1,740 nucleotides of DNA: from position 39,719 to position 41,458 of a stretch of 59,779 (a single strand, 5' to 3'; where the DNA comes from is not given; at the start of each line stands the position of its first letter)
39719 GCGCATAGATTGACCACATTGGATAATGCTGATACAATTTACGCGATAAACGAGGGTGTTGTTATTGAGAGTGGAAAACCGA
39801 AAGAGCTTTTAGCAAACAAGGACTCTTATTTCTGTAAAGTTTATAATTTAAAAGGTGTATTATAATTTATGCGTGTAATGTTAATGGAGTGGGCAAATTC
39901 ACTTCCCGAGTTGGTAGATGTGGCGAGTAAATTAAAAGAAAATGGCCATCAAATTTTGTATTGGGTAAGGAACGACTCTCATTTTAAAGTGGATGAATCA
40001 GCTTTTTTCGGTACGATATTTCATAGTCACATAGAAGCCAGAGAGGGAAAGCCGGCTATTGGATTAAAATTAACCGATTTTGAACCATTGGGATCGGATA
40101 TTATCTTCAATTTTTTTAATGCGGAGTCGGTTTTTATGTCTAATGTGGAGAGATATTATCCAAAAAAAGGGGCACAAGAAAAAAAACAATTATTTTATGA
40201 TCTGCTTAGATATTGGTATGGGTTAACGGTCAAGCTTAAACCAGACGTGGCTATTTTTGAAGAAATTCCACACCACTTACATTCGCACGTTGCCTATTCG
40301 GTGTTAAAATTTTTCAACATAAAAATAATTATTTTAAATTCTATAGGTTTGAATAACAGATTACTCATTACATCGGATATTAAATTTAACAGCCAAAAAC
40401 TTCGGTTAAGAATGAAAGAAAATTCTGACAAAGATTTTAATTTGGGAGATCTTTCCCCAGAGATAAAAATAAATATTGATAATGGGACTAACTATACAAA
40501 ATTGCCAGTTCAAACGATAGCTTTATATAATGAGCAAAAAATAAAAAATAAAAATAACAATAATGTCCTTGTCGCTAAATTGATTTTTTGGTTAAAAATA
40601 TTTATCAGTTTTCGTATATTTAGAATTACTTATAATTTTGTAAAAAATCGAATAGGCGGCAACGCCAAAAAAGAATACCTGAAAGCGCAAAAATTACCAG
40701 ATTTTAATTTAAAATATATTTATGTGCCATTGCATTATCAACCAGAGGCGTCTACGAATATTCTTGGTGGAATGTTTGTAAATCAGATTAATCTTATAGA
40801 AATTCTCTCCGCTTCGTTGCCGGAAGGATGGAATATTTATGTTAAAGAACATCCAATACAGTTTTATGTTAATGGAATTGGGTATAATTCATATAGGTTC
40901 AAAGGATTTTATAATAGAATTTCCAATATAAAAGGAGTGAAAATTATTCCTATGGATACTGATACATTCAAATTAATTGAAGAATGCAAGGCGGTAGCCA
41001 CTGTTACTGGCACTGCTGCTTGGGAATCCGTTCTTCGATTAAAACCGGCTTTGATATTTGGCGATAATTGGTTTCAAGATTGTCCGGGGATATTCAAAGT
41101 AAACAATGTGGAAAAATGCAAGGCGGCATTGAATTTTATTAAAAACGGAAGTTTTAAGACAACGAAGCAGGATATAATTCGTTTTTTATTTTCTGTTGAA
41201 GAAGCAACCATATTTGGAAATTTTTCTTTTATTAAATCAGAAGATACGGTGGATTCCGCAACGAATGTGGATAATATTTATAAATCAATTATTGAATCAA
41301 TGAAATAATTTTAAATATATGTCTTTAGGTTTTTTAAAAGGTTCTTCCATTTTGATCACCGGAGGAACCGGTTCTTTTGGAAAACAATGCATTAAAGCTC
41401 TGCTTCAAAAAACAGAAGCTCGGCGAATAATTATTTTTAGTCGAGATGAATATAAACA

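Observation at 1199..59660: One ~58-kb, 48-gene, single-strand glycan assembly and tailoring mega-locus behind a consensus promoter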

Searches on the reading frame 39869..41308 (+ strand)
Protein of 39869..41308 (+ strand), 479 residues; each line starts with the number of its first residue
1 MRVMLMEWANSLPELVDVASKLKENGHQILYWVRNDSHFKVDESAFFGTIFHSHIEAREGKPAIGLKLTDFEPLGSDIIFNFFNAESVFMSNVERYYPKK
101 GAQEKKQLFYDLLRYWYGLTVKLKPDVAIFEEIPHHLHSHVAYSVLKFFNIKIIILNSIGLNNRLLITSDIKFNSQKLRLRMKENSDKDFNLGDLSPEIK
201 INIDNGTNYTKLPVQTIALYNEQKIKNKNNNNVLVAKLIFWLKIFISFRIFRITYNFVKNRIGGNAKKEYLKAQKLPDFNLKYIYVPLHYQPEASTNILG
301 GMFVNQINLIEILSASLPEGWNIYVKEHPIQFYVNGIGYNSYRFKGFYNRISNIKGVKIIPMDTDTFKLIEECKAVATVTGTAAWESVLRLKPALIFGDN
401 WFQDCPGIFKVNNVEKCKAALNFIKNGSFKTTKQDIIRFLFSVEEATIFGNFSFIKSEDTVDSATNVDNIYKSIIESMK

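Call 9: search_protein_families(library=pfam, proteins=[window:39869-41308:+], max_evalue=0.001)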
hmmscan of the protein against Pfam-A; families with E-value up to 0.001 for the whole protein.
window:39869-41308:+ (479 aa): 1 family
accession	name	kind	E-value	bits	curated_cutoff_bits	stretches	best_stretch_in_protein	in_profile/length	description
PF05159.20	Capsule_synth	-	6e-08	33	20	1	317-414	184-277/310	Capsule polysaccharide biosynthesis protein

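Call 13: search_protein_families(library=ncbifam, proteins=[window:39869-41308:+], max_evalue=0.001)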
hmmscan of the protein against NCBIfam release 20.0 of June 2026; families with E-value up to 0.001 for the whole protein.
window:39869-41308:+ (479 aa): 0 families

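Call 35: search_solved_structures(query=window:39869-41308:+, max_evalue=1)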
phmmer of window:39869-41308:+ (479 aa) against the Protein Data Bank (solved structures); distinct sequences matched with E-value up to 1: 3.
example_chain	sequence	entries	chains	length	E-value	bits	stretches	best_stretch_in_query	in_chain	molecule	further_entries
8hkx_S13P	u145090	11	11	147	0.014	17.4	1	165-248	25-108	30S ribosomal protein S13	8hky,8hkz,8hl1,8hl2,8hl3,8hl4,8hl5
1jig_A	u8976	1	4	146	0.38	12.7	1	306-387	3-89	Dlp-2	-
5xtc_a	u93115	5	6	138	0.75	11.7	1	283-341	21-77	NADH dehydrogenase [ubiquinone] 1 beta subcomplex subunit 5, mitochondrial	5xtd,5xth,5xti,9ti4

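Call 43: find_homologous_proteins(query=window:39869-41308:+, max_evalue=0.00001)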
Query window:39869-41308:+ (479 aa): 90 proteins with E <= 0.00001 among 6401 candidates.
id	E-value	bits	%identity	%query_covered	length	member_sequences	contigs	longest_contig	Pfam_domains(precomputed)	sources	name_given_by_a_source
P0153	0.0e+0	1071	99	100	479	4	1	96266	PF05159.21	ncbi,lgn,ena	ncbi:MAG: hypothetical protein WC430_02355 [Patescibacteria group bacterium]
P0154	1.1e-239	814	73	100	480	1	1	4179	PF05159.21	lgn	-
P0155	8.6e-208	709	65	99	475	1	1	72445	-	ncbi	-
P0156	1.8e-193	662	60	100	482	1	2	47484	-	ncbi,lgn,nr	ncbi:capsular biosynthesis protein [Patescibacteria group bacterium]|nr:capsular biosynthesis protei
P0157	1.3e-190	652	60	99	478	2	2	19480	-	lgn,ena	-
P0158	3.2e-182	625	57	100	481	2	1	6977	-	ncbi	-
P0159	5.0e-182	624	57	99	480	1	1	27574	PF05159.21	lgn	-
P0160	1.7e-168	579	52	98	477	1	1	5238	PF05159.21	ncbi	-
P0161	1.2e-153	530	59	81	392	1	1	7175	PF05159.21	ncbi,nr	ncbi:MAG: hypothetical protein NT094_03150, partial [Candidatus Staskawiczbacteria bacterium]|nr:hyp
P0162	7.3e-104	366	41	99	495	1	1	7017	PF05159.21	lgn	-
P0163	5.1e-101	357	38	100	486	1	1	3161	PF05159.21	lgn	-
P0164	8.3e-100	353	39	98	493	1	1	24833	PF05159.21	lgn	-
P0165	2.7e-99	351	38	100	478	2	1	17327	PF05159.21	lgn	-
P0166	5.8e-98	347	38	100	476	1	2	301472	PF05159.21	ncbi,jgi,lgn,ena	ncbi:MAG: hypothetical protein WC619_00460 [Patescibacteria group bacterium]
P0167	1.2e-97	346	38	100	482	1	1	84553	PF05159.21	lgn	-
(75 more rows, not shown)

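Call 48: search_solved_structures(query=A2, max_evalue=10, show_alignments=2)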
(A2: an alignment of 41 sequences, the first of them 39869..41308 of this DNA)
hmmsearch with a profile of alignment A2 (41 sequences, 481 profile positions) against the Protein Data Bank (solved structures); distinct sequences matched with E-value up to 10: 11.
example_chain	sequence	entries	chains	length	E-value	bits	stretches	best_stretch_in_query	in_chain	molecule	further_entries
8fuw_A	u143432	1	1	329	6.3e-10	41.8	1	332-401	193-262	Capsule polysaccharide export protein KpsC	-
8fux_A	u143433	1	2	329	6.5e-10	41.8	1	332-401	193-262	Capsule polysaccharide export protein KpsC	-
6mgc_A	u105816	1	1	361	7.6e-10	41.5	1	332-401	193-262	Capsule polysaccharide export protein KpsC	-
6mgb_A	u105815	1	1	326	3.9e-08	35.9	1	319-401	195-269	Capsular polysaccharide export system protein KpsC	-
6mgd_A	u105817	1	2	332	0.0025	20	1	358-402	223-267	Capsular polysaccharide export system protein KpsC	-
8csb_A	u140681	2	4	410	0.26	13.4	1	354-401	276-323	N-acetyl glucosaminyl transferase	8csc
8cse_A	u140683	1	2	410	0.26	13.4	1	354-401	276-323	N-acetyl glucosaminyl transferase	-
5fa0_A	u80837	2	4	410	0.26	13.4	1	354-401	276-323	Putative N-acetyl glucosaminyl transferase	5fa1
8csd_A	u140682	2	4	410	0.26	13.4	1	354-401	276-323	N-acetyl glucosaminyl transferase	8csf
9v39_A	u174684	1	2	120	0.63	12.1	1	414-462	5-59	De novo designed serotonin binder SROb2_30, chain A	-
2l82_A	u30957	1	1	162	0.64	12.1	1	3-41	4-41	DESIGNED PROTEIN OR32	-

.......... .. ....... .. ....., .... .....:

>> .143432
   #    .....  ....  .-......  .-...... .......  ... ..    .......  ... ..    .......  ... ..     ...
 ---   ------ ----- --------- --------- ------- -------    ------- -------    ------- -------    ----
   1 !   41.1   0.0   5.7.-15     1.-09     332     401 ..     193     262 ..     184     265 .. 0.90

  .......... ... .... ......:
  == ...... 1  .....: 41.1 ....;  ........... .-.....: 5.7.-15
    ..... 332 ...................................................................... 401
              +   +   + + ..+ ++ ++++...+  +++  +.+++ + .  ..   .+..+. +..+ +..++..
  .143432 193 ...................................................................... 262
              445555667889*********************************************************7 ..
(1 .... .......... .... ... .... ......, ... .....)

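Call 57: predict_structure(alignment_id=A2)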
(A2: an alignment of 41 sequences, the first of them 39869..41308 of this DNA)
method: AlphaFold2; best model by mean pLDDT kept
length: 479 residues; sequences in the alignment: 41
mean_pLDDT: 91.2   pTM: 0.90
mean pLDDT of the five models: 91.2, 90.5, 90.2, 89.8, 89.6
residues with pLDDT >= 90: 342; 70-90: 113; 50-70: 24; < 50: 0
segments of 3 or more residues with pLDDT < 50: none
pLDDT, mean of each block of 10 residues (from residue 1): 93 89 98 87 93 94 96 96 95 90 97 98 98 94 98 94 93 95 96 91 78 71 67 75 82 84 89 96 95 80 93 98 95 86 94 98 94 96 91 96 95 98 94 95 96 69 92 95
secondary structure, 60 per line:
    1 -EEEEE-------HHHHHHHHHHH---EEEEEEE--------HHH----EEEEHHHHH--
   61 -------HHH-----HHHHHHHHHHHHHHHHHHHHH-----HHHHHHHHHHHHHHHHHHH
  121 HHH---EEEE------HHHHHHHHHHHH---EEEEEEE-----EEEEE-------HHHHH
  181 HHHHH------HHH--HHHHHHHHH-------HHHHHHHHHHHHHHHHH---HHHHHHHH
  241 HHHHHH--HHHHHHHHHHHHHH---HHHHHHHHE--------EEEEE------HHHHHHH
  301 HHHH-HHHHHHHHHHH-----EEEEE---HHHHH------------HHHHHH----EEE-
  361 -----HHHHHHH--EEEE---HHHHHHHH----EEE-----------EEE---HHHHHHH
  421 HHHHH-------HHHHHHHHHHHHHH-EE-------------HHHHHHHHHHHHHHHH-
elements in order: E2-6 H14-24 E28-34 E50-53 H54-58 H76-96 H102-123 E127-130 H137-148 E152-158 E164-168 H176-185 H197-205 H213-229 H233-246 H249-262 H266-273 E283-287 H294-304 H306-316 E322-326 H330-334 H347-352 E357-359 H366-372 E375-378 H382-389 E394-396 E408-410 H414-425 H433-446 H463-478

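Call 61: fold_search(model_id=the predicted structure, library=pdb)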
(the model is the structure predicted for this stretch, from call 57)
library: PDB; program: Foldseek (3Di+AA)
matches with E <= 10: 1445; with E <= 0.001: 190
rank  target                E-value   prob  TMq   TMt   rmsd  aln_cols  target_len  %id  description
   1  6vlb_B                1.9e-08  1.00  0.25  0.31  17.3       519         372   11  Crystal structure of ligand-free UDP-GlcNAc 2-epimerase from Neisseria meningitidis (released 2020-11-11)
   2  6vlb_A                5.3e-08  1.00  0.24  0.31  17.5       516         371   11  Crystal structure of ligand-free UDP-GlcNAc 2-epimerase from Neisseria meningitidis (released 2020-11-11)
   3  3dzc_A                5.9e-08  1.00  0.24  0.30  18.5       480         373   11  2.35 Angstrom resolution structure of WecB (VC0917), a UDP-N-acetylglucosamine 2-epimerase from Vibrio cholerae. (released 2008-08-12)
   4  8sfy                  6.3e-08  1.00  0.23  0.25  22.3       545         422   13  Crystal structure of TuUGT202A2 (Tetur22g00270) in complex with UDP-glucose (released 2023-09-13)
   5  5gl5_A                7.4e-08  1.00  0.22  0.23  22.0       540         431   10  Sterol 3-beta-glucosyltransferase (ugt51) from Saccharomyces cerevisiae (strain ATCC 204508 / S288c): UDPG complex (released 2017-01-11)
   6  3wad_B                7.8e-08  1.00  0.22  0.26  20.1       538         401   11  Crystal structure of glycosyltransferase VinC involved in the biosynthesis of vicenistatin (released 2014-06-04)
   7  6vlc_B                9.2e-08  1.00  0.23  0.29  17.6       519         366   10  Crystal structure of UDP-GlcNAc 2-epimerase from Neisseria meningitidis bound to UDP-GlcNAc (released 2020-11-11)
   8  3beo_A                9.7e-08  1.00  0.24  0.30  18.1       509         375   11  A Structural Basis for the allosteric regulation of non-hydrolyzing UDP-GlcNAc 2-epimerases (released 2008-02-19)
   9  8syd_B                2.0e-07  1.00  0.24  0.30  14.6       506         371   12  X-ray crystal structure of UDP-2,3-diacetamido-2,3-dideoxy-glucuronic acid-2-epimerase from Thermus thermophilus strai (released 2023-09-13)
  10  1f6d_A                2.3e-07  1.00  0.24  0.30  17.0       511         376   10  THE STRUCTURE OF UDP-N-ACETYLGLUCOSAMINE 2-EPIMERASE FROM E. COLI. (released 2000-12-13)
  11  3wad_A                2.5e-07  1.00  0.22  0.25  20.1       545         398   10  Crystal structure of glycosyltransferase VinC involved in the biosynthesis of vicenistatin (released 2014-06-04)
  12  8sfw                  2.6e-07  1.00  0.22  0.24  21.6       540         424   14  Crystal structure of TuUGT202A2 (Tetur22g00270) in complex with quercetin (released 2024-04-17)
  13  9cm8_A                2.8e-07  1.00  0.24  0.30  17.8       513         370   12  UDP-GlcNAc 2-epimerase MnaA of Paenibacillus alvei (released 2024-10-02)
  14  2iya_A                2.9e-07  1.00  0.23  0.28  19.4       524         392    8  The crystal structure of macrolide glycosyltransferases: A blueprint for antibiotic engineering (released 2007-03-27)
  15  8sxw_B                3.9e-07  1.00  0.21  0.27  16.4       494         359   11  X-ray crystal structure of UDP- 2,3-diacetamido-2,3-dideoxy-glucuronic acid-2-epimerase from Thermus thermophilus stra (released 2023-09-13)
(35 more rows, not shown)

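Call 66: find_encoding_contigs(protein=P0155, flank=10000, max_places=3)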
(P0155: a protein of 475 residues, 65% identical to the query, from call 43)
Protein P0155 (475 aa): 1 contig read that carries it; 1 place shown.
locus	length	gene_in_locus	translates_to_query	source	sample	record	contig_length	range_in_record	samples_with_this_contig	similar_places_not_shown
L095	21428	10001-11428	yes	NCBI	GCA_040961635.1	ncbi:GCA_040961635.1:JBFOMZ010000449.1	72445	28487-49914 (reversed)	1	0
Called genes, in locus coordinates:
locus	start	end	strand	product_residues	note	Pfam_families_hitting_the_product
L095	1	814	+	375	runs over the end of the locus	PF13439:Glyco_transf_4, PF00534:Glycos_transf_1, PF13692:Glyco_trans_1_4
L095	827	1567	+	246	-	PF02353:CMAS (weak), PF13489:Methyltransf_23, PF01728:FtsJ (weak), PF07021:MetW, PF08241:Methyltransf_11, PF08242:Methyltransf_12, PF13649:Methyltransf_25, PF13847:Methyltransf_31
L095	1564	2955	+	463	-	PF02310:B12-binding, PF04055:Radical_SAM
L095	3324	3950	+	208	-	-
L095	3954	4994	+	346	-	PF00793:DAHP_synth_1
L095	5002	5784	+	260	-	PF02348:CTP_transf_3, PF12804:NTP_transf_3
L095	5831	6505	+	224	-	PF13489:Methyltransf_23, PF07021:MetW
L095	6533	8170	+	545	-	-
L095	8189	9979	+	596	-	PF00664:ABC_membrane, PF02463:SMC_N (faint), PF00005:ABC_tran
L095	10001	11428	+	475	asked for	-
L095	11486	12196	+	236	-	PF02348:CTP_transf_3, PF12804:NTP_transf_3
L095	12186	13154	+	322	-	PF01408:GFO_IDH_MocA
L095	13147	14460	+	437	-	PF01041:DegT_DnrJ_EryC1, PF01212:Beta_elim_lyase (weak)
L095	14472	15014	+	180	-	PF13302:Acetyltransf_3, PF13420:Acetyltransf_4, PF00583:Acetyltransf_1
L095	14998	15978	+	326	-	-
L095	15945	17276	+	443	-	PF00909:Ammonium_transp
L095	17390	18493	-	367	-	-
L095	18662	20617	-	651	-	PF04055:Radical_SAM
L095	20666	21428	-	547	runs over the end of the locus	PF02310:B12-binding, PF04055:Radical_SAM, PF13432:TPR_16 (weak)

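Call 79: search_protein_families(library=pfam, proteins=[L095:3324-3950:+, L095:3954-4994:+], max_evalue=1)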
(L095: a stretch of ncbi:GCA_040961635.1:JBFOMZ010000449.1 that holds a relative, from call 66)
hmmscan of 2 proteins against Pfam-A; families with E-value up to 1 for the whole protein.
L095:3324-3950:+ (208 aa): 3 families
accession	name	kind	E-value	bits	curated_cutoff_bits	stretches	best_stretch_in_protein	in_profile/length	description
PF13242.12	Hydrolase_like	-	3.3e-05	24.2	22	1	154-193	9-48/75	HAD-hyrolase-like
PF00702.32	Hydrolase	-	0.00013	22.8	26.4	1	98-187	103-191/191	haloacid dehalogenase-like hydrolase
PF13419.12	HAD_2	-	0.0018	18.9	23.8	1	96-190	82-175/178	Haloacid dehalogenase-like hydrolase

L095:3954-4994:+ (346 aa): 2 families
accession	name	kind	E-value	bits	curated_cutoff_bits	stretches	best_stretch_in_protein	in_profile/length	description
PF00793.26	DAHP_synth_1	-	9.5e-52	176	25.5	1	34-337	8-267/270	DAHP synthetase I family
PF05510.18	Sarcoglycan_2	-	0.23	11.8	24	0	118-170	10-61/95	Sarcoglycan alpha/epsilon N-terminal domain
